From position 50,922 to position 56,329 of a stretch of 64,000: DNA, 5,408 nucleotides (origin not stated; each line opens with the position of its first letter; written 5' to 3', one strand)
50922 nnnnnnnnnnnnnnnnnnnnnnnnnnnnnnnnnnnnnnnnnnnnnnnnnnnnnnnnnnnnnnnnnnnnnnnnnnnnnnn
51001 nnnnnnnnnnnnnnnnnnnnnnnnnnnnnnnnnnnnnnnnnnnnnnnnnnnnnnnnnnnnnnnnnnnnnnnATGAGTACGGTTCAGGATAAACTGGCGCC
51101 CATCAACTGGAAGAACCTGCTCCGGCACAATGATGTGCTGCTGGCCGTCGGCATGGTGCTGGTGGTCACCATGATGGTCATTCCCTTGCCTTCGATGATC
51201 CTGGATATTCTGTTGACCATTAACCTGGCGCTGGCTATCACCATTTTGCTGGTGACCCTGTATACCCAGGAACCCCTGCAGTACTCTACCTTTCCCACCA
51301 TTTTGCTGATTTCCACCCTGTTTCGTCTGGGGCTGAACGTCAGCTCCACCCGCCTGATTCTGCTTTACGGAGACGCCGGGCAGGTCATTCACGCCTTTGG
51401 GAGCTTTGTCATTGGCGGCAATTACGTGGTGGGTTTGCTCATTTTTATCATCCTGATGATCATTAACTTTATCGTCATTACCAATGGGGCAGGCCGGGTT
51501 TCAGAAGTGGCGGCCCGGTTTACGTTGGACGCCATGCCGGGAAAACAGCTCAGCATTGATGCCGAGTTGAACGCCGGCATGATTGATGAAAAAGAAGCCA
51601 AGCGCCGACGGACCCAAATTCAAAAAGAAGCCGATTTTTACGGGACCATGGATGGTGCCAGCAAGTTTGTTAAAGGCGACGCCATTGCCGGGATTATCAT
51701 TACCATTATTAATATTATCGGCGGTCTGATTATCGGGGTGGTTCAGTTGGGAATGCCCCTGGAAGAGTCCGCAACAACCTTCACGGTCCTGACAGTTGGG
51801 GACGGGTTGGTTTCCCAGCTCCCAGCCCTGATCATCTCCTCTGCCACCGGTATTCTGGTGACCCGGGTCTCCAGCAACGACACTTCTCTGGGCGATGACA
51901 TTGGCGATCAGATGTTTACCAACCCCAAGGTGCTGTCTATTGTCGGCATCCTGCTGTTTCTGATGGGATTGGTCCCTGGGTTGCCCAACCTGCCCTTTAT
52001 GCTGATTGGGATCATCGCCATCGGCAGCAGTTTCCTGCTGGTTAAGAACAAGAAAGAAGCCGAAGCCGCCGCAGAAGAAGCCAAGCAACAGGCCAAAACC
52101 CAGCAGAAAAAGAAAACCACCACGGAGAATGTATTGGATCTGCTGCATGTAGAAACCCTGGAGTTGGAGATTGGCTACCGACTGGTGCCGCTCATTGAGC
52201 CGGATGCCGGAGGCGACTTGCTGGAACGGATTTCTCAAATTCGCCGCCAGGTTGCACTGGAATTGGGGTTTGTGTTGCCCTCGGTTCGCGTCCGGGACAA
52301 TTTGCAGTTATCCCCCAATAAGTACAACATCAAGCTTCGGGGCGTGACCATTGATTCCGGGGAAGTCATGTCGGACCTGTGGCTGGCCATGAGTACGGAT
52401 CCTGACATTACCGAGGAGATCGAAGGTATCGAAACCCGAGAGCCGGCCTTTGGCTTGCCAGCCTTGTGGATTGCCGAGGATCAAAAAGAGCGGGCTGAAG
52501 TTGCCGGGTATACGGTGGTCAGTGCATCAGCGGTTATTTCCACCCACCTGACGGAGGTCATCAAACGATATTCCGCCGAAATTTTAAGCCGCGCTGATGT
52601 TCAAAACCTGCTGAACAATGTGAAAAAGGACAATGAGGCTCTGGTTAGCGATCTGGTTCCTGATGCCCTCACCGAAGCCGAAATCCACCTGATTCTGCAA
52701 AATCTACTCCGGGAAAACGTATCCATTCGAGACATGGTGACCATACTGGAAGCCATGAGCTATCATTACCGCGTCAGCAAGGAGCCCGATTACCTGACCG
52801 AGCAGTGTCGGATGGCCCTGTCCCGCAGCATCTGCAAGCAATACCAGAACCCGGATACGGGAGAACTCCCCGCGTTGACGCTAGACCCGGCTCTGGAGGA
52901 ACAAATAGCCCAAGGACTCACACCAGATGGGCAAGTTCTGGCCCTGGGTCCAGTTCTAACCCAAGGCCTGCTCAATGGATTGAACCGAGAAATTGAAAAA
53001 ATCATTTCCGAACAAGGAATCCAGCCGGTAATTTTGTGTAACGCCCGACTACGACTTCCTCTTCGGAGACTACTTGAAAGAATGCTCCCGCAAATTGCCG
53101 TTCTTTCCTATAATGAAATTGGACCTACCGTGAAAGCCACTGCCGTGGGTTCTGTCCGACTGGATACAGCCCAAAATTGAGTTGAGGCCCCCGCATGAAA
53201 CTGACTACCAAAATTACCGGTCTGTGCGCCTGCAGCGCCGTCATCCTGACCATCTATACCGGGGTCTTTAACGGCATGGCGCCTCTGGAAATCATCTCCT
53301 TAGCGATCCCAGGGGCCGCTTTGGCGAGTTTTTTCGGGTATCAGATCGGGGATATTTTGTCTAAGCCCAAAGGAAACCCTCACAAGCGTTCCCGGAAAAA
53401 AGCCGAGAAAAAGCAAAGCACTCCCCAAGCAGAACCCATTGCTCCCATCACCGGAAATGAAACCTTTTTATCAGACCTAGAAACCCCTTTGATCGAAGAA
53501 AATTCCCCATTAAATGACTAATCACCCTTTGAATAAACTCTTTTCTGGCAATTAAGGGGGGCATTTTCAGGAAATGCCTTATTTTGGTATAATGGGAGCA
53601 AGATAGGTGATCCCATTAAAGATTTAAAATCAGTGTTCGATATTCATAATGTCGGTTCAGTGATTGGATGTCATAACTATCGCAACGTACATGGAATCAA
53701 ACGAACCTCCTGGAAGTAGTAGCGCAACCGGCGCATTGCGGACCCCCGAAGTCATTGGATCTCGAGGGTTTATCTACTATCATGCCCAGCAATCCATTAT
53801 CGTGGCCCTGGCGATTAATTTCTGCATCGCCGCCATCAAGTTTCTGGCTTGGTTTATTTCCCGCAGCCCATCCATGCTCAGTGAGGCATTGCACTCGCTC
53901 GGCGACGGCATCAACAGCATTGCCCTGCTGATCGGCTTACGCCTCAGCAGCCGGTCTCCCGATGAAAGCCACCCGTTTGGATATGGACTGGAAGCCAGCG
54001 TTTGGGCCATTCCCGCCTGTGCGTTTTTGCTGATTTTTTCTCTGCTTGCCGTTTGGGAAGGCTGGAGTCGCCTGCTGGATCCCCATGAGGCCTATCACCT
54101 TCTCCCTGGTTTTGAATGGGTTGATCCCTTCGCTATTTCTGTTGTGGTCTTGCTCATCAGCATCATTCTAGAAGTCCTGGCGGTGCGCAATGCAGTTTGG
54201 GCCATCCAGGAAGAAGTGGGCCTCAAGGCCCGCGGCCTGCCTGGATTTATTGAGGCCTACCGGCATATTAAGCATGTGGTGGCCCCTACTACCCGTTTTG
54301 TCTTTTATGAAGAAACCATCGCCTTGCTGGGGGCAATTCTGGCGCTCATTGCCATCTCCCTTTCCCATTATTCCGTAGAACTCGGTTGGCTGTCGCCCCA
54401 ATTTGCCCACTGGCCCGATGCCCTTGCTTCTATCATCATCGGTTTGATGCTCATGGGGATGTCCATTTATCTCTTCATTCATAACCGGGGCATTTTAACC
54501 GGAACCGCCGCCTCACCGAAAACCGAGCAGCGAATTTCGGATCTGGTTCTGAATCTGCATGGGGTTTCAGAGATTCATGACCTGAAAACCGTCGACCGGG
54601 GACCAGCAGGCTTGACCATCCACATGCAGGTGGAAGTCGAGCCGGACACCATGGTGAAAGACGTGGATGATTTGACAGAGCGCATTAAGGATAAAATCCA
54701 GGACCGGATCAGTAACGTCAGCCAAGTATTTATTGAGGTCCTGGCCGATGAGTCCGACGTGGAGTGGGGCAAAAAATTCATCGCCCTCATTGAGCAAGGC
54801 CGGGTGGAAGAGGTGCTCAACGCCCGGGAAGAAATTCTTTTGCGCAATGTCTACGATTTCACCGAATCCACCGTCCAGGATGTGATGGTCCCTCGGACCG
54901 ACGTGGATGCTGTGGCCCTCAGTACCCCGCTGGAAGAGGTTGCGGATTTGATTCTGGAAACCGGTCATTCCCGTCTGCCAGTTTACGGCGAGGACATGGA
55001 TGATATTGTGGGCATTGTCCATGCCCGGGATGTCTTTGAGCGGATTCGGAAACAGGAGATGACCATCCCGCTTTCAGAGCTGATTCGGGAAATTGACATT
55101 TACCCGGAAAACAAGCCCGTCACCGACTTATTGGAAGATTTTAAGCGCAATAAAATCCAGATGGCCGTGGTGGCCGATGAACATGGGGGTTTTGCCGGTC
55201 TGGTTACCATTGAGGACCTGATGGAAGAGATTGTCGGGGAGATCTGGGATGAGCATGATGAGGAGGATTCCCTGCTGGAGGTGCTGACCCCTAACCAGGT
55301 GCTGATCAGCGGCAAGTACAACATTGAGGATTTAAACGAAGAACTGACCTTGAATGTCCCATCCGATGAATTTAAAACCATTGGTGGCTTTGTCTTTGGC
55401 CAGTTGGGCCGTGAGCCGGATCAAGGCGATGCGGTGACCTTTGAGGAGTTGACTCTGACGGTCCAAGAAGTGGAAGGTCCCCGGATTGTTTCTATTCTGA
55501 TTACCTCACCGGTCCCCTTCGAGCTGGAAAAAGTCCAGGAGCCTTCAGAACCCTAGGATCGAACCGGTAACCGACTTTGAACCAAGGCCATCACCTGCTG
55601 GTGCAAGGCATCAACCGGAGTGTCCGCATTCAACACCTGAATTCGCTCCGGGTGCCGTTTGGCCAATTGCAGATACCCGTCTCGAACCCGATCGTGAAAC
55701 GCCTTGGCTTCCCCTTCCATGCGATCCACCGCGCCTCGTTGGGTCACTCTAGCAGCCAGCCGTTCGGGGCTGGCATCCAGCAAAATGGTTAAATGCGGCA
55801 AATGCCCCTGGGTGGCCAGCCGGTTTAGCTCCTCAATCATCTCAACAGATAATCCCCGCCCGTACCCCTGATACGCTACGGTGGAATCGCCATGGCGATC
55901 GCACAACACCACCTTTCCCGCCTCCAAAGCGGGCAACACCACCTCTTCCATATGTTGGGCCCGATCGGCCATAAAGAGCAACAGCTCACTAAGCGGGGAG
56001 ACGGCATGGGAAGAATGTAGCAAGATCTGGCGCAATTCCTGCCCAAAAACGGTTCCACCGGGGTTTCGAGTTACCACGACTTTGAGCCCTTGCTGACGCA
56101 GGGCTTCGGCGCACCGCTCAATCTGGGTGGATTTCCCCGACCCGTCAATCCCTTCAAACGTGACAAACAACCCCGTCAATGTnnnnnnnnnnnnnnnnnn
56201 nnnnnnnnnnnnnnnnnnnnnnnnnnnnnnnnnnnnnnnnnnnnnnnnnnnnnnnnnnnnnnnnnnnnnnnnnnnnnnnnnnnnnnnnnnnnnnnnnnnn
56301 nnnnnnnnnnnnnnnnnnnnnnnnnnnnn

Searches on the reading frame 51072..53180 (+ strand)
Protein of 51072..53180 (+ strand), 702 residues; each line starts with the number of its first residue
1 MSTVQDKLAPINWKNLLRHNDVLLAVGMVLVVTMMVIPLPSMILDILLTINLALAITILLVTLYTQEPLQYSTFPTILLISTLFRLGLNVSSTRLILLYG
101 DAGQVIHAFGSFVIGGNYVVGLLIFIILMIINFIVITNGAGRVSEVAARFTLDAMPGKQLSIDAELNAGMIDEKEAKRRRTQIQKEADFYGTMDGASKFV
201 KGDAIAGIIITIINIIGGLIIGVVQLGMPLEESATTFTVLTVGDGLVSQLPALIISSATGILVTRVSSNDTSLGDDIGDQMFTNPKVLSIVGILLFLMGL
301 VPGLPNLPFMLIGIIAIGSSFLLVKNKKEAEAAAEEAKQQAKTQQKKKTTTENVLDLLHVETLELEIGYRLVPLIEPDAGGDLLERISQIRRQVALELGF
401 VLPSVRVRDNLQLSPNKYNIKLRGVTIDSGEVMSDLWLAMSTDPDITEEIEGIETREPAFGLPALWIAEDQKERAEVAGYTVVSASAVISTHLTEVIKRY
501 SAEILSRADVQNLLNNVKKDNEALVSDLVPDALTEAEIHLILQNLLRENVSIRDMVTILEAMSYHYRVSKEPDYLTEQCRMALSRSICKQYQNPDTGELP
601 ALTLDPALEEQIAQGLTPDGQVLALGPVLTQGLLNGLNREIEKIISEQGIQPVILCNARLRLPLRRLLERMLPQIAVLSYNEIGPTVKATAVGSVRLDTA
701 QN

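Call 58: search_protein_families(library=pfam, max_evalue=1e-8, proteins=[window:51072-53180:+])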
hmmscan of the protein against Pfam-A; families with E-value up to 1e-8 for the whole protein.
window:51072-53180:+ (702 aa): 1 family
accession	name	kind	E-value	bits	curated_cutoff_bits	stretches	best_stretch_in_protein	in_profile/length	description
PF00771.25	FHIPEP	-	4.9e-269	894.8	29.1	1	31-687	1-656/657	FHIPEP family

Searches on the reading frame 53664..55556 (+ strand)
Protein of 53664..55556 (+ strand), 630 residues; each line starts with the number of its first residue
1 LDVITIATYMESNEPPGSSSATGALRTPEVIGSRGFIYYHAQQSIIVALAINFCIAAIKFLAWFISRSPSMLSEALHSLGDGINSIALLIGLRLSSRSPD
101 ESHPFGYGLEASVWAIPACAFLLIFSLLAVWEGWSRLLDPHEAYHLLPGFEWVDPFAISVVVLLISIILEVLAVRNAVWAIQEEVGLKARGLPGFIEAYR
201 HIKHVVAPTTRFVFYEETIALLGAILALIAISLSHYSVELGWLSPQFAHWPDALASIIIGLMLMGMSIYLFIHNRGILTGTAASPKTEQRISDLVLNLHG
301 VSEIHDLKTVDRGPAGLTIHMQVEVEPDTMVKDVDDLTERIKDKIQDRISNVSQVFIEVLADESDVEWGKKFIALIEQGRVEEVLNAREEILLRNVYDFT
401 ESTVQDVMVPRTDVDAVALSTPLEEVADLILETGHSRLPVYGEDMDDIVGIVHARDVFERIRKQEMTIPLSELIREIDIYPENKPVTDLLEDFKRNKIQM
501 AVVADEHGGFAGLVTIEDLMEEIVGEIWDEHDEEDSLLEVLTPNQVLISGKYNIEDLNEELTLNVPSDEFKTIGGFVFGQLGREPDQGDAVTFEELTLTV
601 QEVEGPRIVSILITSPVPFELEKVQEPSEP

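Call 58: search_protein_families(library=pfam, max_evalue=1e-8, proteins=[window:53664-55556:+])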
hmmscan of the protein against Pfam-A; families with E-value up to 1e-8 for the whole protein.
window:53664-55556:+ (630 aa): 4 families
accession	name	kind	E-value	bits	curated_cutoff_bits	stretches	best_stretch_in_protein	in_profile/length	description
PF01545.26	Cation_efflux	-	1.8e-26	93.6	26.6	1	45-275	1-194/198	Cation efflux family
PF03471.22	CorC_HlyC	-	1.4e-19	70.3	27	1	542-614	4-78/81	Transporter associated domain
PF00571.33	CBS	-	1.6e-17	64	24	1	405-462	2-56/57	CBS domain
PF16916.11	ZT_dimer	-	1.5e-10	41.3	26.7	1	285-359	3-75/78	Dimerisation domain of Zinc Transporter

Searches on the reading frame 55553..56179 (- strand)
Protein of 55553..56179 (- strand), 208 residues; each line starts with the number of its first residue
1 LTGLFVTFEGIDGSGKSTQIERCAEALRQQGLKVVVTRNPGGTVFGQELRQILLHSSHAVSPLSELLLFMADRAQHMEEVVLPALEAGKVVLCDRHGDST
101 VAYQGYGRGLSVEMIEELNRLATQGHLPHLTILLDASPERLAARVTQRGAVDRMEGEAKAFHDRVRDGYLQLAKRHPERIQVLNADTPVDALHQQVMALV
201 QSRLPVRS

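Call 58: search_protein_families(library=pfam, max_evalue=1e-8, proteins=[window:55553-56179:-])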
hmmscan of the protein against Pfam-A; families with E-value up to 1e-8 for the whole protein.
window:55553-56179:- (208 aa): 1 family
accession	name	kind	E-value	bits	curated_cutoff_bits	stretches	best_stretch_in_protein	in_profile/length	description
PF02223.23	Thymidylate_kin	-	1.2e-51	175.5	27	1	8-196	1-185/185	Thymidylate kinase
